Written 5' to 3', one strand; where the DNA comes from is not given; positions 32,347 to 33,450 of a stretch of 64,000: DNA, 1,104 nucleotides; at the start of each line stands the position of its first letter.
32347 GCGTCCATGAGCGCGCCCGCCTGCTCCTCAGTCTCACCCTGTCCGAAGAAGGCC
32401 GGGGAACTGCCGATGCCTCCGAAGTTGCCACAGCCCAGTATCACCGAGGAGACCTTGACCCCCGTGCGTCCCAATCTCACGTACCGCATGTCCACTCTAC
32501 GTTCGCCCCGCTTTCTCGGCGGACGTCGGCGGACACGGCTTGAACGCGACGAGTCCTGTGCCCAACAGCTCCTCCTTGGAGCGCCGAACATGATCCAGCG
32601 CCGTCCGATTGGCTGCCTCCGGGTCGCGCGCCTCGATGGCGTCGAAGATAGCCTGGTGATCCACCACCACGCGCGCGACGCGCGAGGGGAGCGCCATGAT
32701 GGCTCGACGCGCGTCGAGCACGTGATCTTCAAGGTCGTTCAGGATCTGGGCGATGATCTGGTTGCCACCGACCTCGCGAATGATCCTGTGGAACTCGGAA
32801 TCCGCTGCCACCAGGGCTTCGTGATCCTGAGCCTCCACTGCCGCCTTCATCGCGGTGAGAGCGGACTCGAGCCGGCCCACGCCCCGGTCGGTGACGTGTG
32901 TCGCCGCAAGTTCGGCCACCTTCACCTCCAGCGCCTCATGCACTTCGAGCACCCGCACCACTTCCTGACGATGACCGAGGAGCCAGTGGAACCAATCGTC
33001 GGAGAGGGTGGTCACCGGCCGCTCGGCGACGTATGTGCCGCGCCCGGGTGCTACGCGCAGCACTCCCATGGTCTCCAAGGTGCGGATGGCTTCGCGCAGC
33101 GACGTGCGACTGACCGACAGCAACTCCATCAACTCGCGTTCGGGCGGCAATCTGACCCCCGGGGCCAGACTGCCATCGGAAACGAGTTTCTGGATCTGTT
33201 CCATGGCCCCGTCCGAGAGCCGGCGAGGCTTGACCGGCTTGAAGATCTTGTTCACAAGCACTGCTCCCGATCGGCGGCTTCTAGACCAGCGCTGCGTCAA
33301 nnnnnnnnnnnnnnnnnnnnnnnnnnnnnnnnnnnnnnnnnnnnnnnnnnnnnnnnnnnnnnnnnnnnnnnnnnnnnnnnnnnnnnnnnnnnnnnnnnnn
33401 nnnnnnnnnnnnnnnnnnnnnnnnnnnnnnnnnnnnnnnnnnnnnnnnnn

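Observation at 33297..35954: Triple fusion of LivM-type permease with both LivG- and LivF-type ATPases in one 885-aa polypeptide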

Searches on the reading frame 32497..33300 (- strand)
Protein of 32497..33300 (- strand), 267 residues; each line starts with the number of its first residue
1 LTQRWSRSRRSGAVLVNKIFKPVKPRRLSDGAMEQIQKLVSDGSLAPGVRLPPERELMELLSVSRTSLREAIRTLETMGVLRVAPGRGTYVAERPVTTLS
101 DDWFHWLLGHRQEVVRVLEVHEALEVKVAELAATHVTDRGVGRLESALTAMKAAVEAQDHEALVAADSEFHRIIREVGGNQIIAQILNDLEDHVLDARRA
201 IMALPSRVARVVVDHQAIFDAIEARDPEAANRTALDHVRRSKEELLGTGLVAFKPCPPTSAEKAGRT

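Call 3: search_protein_families(library=pfam, proteins=[window:32497-33300:-], max_evalue=0.001)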
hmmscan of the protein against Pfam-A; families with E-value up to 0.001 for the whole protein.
window:32497-33300:- (267 aa): 2 families
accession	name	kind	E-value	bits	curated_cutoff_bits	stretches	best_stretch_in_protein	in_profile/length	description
PF07729.17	FCD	-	6.2e-28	98.2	24.3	1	117-239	2-124/125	FCD domain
PF00392.27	GntR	-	3.2e-18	65.6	27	1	30-91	3-64/64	Bacterial regulatory proteins, gntR family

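Call 33: search_protein_families(library=ncbifam, proteins=[window:32497-33300:-], max_evalue=1e-10)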
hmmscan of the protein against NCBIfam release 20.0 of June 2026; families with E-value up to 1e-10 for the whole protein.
window:32497-33300:- (267 aa): 10 families
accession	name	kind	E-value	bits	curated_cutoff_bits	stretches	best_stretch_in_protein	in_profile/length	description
NF003011.0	PRK03837.1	subfamily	9.1e-37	126.9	260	1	21-243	7-231/241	transcriptional regulator NanR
NF007741.0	PRK10421.1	equivalog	1.1e-33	116.7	311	1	23-240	3-228/262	transcriptional regulator LldR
NF007001.0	PRK09464.1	equivalog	3.3e-32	112.1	330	1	22-245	5-232/254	pyruvate dehydrogenase complex transcriptional repressor PdhR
NF007442.0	PRK09990.1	equivalog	4.5e-28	98.4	301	1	25-245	8-235/256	transcriptional regulator GlcC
TIGR03338.1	phnR_burk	equivalog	3.4e-22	79.1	271.5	1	34-243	18-211/212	phosphonate utilization associated transcriptional regulator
NF007588.0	PRK10225.1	equivalog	9.6e-17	61.1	442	1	35-246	17-232/257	Uxu operon transcriptional regulator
NF008571.0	PRK11523.1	equivalog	2.9e-13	49.9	396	1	24-245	5-225/258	transcriptional regulator ExuR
NF052290.2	MocR_like_YczR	exception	2.8e-12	46.1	487.4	1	32-118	24-99/458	MocR-like transcription factor YczR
TIGR02325.1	C_P_lyase_phnF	equivalog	3.4e-11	43.1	156.8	1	34-97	15-78/238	phosphonate metabolism transcriptional regulator PhnF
NF052282.1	PLP_TF_PdxR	equivalog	4e-11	42.6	320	1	33-99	7-73/448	MocR-like pyridoxine biosynthesis transcription factor PdxR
